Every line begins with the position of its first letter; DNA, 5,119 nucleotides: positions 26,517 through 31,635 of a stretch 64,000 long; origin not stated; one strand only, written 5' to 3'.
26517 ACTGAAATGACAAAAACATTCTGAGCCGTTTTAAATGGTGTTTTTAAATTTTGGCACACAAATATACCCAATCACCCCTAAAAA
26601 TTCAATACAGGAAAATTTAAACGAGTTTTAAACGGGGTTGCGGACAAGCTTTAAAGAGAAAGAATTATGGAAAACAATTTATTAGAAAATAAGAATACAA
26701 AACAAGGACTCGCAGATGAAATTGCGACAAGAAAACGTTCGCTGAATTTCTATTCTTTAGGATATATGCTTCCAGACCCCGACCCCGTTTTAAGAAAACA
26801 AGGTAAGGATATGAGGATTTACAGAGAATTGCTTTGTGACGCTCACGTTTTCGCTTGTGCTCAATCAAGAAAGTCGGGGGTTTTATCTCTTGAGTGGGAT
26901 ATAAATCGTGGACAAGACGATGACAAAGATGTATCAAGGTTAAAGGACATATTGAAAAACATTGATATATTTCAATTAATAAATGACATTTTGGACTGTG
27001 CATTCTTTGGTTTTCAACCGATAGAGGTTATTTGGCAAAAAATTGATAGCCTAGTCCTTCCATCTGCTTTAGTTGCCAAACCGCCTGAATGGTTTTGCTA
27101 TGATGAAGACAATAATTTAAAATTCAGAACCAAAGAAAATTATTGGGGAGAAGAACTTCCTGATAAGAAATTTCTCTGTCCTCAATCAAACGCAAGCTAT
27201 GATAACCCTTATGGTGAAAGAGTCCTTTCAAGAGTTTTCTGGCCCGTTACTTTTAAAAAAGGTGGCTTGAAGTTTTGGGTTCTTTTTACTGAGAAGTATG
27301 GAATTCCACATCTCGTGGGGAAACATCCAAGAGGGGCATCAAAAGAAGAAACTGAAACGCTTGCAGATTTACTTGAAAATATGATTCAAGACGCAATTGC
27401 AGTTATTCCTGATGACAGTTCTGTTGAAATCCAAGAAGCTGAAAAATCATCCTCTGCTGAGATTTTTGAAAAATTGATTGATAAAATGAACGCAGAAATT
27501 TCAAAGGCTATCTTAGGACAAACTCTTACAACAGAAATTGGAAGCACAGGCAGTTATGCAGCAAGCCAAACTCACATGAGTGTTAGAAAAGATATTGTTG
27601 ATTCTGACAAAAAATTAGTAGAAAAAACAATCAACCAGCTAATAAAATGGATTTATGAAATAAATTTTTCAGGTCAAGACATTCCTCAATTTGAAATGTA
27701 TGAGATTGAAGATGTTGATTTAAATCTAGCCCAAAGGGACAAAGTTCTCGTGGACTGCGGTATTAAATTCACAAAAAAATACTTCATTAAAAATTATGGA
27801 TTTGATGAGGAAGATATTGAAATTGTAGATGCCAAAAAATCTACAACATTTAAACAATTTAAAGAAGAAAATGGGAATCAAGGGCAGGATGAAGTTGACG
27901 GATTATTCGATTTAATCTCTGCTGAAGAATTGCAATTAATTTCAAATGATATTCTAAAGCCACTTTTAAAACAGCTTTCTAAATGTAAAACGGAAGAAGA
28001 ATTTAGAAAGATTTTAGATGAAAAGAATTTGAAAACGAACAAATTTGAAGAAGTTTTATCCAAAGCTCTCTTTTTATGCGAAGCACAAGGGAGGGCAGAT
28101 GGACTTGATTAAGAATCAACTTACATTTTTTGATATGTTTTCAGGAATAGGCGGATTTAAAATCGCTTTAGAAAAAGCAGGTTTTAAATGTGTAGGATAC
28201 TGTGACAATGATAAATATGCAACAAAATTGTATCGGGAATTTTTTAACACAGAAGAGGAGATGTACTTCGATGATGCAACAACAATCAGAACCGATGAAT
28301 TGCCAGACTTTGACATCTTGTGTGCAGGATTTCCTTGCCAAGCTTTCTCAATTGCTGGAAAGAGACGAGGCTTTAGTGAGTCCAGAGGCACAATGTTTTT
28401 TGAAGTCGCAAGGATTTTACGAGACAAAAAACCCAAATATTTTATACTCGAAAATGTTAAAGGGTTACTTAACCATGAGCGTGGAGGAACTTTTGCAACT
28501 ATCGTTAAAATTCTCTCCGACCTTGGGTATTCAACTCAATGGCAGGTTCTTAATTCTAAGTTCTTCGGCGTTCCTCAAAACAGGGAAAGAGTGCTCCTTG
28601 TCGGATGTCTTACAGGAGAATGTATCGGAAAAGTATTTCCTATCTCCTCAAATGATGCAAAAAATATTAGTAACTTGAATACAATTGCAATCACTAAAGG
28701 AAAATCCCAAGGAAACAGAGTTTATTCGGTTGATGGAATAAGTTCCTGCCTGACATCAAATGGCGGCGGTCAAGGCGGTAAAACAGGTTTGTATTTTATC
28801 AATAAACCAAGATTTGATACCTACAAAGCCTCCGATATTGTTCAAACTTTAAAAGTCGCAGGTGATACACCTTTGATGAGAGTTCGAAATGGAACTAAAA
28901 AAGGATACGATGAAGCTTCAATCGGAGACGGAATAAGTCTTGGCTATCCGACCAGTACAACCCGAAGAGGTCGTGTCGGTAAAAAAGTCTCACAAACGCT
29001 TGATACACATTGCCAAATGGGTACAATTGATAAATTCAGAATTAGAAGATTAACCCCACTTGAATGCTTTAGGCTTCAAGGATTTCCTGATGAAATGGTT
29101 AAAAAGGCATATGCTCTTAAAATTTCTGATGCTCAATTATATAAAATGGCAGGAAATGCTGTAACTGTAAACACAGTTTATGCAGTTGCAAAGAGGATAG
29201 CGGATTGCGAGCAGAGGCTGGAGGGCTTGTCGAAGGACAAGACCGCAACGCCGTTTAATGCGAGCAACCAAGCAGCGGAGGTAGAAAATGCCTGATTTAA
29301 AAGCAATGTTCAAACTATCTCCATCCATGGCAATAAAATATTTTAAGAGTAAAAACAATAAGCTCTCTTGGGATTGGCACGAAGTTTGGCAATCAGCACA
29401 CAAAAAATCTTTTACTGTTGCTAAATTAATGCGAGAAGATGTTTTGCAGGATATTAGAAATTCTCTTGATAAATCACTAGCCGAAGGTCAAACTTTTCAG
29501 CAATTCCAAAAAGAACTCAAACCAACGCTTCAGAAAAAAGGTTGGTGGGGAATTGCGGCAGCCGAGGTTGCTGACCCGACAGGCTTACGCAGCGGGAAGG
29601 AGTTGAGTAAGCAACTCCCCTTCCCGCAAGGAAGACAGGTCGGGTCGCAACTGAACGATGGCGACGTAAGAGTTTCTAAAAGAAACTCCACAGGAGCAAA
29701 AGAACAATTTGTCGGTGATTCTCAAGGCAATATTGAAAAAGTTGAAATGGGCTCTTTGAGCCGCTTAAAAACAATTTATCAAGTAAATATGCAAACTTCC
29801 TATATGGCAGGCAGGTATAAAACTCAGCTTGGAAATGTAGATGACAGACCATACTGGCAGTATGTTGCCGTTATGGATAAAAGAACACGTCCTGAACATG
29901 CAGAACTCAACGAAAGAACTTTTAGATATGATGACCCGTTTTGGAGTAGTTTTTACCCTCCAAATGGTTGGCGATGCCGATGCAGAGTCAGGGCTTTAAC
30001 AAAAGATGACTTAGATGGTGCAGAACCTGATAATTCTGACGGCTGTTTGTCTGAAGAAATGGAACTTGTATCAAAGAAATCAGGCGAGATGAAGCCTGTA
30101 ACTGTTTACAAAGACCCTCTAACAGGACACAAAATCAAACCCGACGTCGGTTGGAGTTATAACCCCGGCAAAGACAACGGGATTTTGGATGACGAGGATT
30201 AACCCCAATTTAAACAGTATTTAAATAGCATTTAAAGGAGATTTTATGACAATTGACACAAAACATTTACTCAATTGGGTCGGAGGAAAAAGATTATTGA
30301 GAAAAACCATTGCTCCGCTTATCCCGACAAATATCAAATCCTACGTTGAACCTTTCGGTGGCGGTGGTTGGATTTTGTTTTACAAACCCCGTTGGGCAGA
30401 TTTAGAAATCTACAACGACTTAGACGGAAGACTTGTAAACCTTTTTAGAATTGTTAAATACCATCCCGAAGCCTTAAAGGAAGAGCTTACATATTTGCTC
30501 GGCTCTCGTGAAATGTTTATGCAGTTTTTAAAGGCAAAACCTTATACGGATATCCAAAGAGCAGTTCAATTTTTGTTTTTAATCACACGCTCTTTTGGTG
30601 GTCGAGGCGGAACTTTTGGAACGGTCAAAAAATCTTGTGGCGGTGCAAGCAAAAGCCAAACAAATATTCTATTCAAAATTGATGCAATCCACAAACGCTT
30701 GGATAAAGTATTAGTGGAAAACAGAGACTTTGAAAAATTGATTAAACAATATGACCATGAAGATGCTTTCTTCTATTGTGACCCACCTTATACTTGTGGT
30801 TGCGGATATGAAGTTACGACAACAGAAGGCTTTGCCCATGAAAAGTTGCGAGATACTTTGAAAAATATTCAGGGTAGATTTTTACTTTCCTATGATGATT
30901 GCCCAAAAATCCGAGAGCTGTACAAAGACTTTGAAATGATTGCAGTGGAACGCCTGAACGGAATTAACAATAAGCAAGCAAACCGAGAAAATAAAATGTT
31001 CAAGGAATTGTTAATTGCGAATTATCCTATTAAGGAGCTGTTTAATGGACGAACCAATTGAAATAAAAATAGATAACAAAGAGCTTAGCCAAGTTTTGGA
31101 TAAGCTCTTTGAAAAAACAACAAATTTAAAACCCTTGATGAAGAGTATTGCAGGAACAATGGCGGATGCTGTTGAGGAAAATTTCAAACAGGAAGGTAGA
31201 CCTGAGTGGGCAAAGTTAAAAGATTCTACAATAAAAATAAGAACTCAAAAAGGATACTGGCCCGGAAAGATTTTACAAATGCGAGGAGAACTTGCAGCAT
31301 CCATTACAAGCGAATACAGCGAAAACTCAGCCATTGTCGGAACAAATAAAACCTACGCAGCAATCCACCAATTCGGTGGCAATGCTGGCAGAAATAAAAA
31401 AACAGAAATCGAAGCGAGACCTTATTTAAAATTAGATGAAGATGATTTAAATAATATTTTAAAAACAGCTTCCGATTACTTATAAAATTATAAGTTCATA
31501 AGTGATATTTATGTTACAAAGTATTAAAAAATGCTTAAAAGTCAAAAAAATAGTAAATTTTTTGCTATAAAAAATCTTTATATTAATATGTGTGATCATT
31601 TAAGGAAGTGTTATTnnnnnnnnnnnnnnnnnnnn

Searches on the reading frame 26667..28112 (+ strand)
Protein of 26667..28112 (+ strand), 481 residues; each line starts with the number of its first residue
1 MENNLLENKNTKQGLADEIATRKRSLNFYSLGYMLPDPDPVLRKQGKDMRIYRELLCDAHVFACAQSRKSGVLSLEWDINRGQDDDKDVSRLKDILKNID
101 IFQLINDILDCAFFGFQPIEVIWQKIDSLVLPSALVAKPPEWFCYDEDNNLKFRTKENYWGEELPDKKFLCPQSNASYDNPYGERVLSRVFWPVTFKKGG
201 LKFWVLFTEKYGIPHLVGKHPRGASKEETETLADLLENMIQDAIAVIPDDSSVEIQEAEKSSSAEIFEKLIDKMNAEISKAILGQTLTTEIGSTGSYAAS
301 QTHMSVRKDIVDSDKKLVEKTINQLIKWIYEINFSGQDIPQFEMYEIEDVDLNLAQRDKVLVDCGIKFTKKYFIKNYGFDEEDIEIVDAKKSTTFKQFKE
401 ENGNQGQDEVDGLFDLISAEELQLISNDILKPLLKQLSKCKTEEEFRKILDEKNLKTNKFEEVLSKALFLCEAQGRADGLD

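Call 52: search_protein_families(library=pfam, proteins=[window:26667-28112:+], max_evalue=0.001)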
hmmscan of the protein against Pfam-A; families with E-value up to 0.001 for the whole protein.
window:26667-28112:+ (481 aa): 1 family
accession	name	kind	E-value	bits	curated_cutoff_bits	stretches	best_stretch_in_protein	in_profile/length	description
PF06074.18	Portal_Mu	-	3e-105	352.7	23.9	1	49-379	1-336/336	Portal protein of Mu bacteriophage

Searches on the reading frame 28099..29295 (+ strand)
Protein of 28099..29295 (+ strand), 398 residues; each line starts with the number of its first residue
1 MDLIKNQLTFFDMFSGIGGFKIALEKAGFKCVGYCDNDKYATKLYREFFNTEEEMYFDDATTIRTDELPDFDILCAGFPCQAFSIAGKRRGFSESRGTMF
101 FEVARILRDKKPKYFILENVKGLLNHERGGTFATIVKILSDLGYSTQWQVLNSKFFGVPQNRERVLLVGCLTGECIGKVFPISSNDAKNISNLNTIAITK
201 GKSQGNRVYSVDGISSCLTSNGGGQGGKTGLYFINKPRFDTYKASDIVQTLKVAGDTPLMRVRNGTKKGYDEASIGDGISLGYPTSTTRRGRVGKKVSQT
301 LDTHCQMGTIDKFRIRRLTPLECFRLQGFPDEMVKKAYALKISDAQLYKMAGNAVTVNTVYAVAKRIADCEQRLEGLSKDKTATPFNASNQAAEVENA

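Call 52: search_protein_families(library=pfam, proteins=[window:28099-29295:+], max_evalue=0.001)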
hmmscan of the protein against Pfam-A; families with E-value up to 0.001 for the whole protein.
window:28099-29295:+ (398 aa): 1 family
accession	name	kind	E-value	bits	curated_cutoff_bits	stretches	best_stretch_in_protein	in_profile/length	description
PF00145.23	DNA_methylase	-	2.2e-85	287.4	22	1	9-367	2-322/324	C-5 cytosine-specific DNA methylase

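Call 56: find_related_loci(query=window:28099-29295:+, collection=viral_contigs, flank=1500)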
Query window:28099-29295:+ (398 aa) in viral_contigs; peptide patterns used: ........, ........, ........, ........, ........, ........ (x = any residue, [..] = any of these).
69 stretches matched a pattern; 61 encode a relative of the query (tblastn E <= 1e-3); 60 distinct loci.
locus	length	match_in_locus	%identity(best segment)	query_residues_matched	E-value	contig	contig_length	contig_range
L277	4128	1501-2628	95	1-371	0e+0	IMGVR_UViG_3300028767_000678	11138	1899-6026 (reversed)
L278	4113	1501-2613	95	1-371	0e+0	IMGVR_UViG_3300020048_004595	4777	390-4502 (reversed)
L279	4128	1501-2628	92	1-371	0e+0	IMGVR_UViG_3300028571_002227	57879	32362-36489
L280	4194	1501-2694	74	3-398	0e+0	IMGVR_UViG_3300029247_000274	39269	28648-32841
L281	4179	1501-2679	74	7-397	0e+0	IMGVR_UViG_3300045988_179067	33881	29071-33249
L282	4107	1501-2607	71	1-369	0e+0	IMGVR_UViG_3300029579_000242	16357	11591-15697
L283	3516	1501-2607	71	1-369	0e+0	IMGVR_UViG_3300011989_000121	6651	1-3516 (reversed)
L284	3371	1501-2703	67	7-369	0e+0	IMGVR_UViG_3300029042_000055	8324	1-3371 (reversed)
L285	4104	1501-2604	72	5-371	3e-178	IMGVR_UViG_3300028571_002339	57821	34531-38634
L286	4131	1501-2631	71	1-371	4e-178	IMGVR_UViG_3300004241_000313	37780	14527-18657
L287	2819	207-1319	71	1-369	0e+0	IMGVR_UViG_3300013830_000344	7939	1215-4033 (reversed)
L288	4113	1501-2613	72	1-369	4e-177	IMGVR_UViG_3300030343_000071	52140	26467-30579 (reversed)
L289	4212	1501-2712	65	4-369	7e-177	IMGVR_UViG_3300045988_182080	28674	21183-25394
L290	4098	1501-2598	68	6-371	3e-174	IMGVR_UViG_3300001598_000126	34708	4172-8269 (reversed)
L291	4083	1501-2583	69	7-368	2e-172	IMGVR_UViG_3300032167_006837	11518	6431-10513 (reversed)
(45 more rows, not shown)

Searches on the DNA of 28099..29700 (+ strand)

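Call 10: search_dna_similar(query=window:28700-29700:+, collection=phages, mode=distant, max_rows=25)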
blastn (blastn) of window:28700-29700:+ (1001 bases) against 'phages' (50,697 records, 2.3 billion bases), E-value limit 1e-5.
Records with a match: 29; places in all: 29; records where one place covers at least 80% of the query: 0.
Best place of each record, by identity: 80-90% 1; 60-80% 28.
By first word of the organism name: Clostridium 16; Streptococcus 6; Clostridioides 4; phage 1; Anaeroplasmataceae 1; Bacteriophage 1.
By host as written in the record: - 9; Clostridium difficile 7; Clostridium difficile strain CD105HE1 ribotype 076 4; Clostridioides difficile LCUS 0508 1; Clostridioides difficile CD522418 1; Streptococcus porcinus Jelinkova_176 1; Streptococcus porcinus SRR067676 1; Streptococcus himalayensis HTS2 1; and 4 more.
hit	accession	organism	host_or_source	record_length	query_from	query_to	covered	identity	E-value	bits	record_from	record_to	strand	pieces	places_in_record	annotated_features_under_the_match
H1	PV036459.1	phage IMGVR 517045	human feces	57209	265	490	23%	67.8%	5e-11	76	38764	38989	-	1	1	hypothetical protein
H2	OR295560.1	Clostridioides phage phiCD508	Clostridioides difficile LCUS 0508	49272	328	499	17%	70.1%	7e-9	68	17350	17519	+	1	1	DNA methyltransferase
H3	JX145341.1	Clostridium phage phiMMP02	Clostridium difficile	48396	328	499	17%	69.5%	3e-7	64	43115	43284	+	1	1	DNA-cytosine methyltransferase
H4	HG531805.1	Clostridium phage CDMH1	-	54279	328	499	17%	69.5%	3e-7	64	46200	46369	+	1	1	CDHM1_gp71: putative DNA methylase protein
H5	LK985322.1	Clostridium phage phiCDHM19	-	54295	328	499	17%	69.5%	3e-7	64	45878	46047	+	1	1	phiCDHM19_gp73: putative DNA methylase protein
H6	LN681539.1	Clostridium phage phiCD505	Clostridium difficile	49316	328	499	17%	69.5%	3e-7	64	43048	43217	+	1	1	putative phage DNA modification methylase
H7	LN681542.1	Clostridium phage phiMMP03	Clostridium difficile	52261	328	499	17%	69.5%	3e-7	64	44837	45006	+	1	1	putative phage DNA modification methylase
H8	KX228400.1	Clostridium phage CDKM15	Clostridium difficile strain CD105HE1 ...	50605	328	499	17%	69.5%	3e-7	64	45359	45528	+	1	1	DNA-cytosine methyltransferase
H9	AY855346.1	Clostridium phage phi CD119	-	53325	328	499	17%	69.5%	3e-7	64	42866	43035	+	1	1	hypothetical protein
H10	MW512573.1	Clostridioides phage phiCD418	Clostridioides difficile CD522418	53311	328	499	17%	69.5%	3e-7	64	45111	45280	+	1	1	DNA cytosine-5-methyltransferase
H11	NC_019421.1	Clostridium phage phiMMP02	Clostridium difficile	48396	328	499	17%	69.5%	3e-7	64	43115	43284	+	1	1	DNA methyltransferase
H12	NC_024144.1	Clostridium phage CDMH1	-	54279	328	499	17%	69.5%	3e-7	64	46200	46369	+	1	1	CDHM1_gp71: DNA methyltransferase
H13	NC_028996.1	Clostridium phage phiCDHM19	-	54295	328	499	17%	69.5%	3e-7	64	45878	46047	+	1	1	phiCDHM19_gp73: DNA methyltransferase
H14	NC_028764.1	Clostridium phage phiCD505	Clostridium difficile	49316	328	499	17%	69.5%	3e-7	64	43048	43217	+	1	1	DNA methyltransferase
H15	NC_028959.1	Clostridium phage phiMMP03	Clostridium difficile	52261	328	499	17%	69.5%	3e-7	64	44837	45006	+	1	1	DNA methyltransferase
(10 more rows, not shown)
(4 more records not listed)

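Call 25: search_rna_families(source=window, start=29150, end=29330, threshold=evalue, max_evalue=10)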
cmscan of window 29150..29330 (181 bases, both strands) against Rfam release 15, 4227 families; matches with E-value up to 10: 2.
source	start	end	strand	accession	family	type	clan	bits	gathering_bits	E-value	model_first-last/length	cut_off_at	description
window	29186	29208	+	RF03001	leuA-Halobacteria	Cis-reg;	-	10.3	47.9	6.9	1-53/53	no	leuA-Halobacteria RNA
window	29288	29328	+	RF02147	MEG8_3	Gene; lncRNA;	-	10.2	40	2.2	1-66/66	no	Maternally expressed 8 exon 3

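Call 57: search_with_rna_model(model_id=R1, sources=[L277, L278, L279, L280, L281, L282, L283, L284, L285, L286, L287, L288, L289, L290, L291, L292, L293, L294, L295, L296, L297, L298, L299, L300, L301, L302, L303, L304, L308], max_evalue=0.01)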
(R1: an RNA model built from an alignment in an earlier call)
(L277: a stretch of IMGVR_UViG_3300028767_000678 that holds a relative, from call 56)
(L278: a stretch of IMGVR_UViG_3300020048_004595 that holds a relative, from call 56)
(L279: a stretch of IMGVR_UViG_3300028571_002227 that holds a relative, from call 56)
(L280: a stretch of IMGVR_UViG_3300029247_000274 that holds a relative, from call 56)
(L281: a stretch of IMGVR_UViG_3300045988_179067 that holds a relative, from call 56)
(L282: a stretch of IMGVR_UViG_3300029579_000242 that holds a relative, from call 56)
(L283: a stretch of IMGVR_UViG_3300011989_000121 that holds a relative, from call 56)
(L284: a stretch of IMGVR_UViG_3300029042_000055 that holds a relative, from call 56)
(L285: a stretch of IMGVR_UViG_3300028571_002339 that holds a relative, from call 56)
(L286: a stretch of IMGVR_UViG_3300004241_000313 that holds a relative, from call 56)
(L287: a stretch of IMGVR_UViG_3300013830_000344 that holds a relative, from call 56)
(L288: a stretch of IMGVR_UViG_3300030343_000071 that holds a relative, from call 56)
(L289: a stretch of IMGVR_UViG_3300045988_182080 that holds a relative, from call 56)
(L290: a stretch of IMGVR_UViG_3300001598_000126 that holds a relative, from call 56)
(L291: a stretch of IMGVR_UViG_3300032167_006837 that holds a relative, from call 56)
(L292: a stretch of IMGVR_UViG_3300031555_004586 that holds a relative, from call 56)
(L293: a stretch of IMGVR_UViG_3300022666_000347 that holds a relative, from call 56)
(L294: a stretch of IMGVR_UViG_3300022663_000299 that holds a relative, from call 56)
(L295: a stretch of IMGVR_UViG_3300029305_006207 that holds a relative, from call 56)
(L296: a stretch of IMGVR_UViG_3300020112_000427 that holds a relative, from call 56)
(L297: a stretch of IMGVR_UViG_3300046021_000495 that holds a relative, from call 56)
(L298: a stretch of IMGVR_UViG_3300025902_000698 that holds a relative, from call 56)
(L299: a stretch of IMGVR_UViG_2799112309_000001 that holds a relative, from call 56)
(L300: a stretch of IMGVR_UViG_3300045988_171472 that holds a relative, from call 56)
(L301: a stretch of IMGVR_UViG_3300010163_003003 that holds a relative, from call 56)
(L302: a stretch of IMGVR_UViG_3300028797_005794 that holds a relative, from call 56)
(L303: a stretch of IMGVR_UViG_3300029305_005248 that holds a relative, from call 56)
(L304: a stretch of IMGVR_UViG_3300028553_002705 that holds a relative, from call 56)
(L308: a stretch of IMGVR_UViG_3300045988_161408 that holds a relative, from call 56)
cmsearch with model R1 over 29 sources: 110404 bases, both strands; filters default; matches with E-value up to 0.01: 6.
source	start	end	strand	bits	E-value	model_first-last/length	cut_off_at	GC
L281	2587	2664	+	87.2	6.5e-21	1-78/78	no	0.59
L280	2599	2676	+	82.4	1.3e-19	1-78/78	no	0.58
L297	1435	1512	-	66.4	2.7e-15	1-78/78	no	0.59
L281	1435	1512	-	63.1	2e-14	1-78/78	no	0.56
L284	1435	1512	-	57.9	4.9e-13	1-78/78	no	0.58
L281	909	971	+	41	1.7e-08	1-78/78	no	0.51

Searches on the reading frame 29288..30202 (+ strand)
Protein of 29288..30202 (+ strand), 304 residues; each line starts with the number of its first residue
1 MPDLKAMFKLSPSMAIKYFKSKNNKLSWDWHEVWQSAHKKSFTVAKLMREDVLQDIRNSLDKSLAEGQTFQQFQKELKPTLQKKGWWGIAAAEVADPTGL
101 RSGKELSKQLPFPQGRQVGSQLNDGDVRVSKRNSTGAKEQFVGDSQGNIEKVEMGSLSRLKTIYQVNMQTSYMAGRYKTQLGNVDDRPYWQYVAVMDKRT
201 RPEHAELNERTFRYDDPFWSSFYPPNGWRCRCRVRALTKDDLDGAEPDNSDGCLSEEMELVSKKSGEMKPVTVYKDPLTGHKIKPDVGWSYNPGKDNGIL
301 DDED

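Call 52: search_protein_families(library=pfam, proteins=[window:29288-30202:+], max_evalue=0.001)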
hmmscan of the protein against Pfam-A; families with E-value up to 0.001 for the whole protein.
window:29288-30202:+ (304 aa): 1 family
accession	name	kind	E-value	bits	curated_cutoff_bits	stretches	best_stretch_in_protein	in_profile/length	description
PF04233.19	Phage_Mu_F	-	1.9e-25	90.2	29.6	1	54-234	1-111/112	Phage Mu protein F like protein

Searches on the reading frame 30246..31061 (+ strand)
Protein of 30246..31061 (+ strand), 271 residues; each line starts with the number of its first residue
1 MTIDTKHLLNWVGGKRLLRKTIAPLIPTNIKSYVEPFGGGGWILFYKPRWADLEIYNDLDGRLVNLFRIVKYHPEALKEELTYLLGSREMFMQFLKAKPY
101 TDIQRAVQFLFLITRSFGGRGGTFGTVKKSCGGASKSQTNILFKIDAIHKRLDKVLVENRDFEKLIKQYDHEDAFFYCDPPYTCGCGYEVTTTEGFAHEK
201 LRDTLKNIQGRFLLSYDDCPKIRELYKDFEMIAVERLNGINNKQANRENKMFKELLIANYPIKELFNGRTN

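Call 52: search_protein_families(library=pfam, proteins=[window:30246-31061:+], max_evalue=0.001)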
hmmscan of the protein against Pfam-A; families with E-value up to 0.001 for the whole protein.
window:30246-31061:+ (271 aa): 1 family
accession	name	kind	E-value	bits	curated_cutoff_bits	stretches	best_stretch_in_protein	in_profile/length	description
PF02086.21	MethyltransfD12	-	4.6e-27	95.8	22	1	11-237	1-250/253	D12 class N6 adenine-specific DNA methyltransferase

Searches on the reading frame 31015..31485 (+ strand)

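Call 59: search_protein_families(library=pfam, proteins=[window:31015-31485:+], max_evalue=0.01)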
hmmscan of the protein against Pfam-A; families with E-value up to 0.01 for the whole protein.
window:31015-31485:+ (156 aa): 1 family
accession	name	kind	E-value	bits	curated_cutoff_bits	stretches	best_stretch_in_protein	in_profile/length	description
PF05069.18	Phage_tail_S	-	2.3e-33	115.6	24.3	1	19-156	1-147/148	Phage virion morphogenesis family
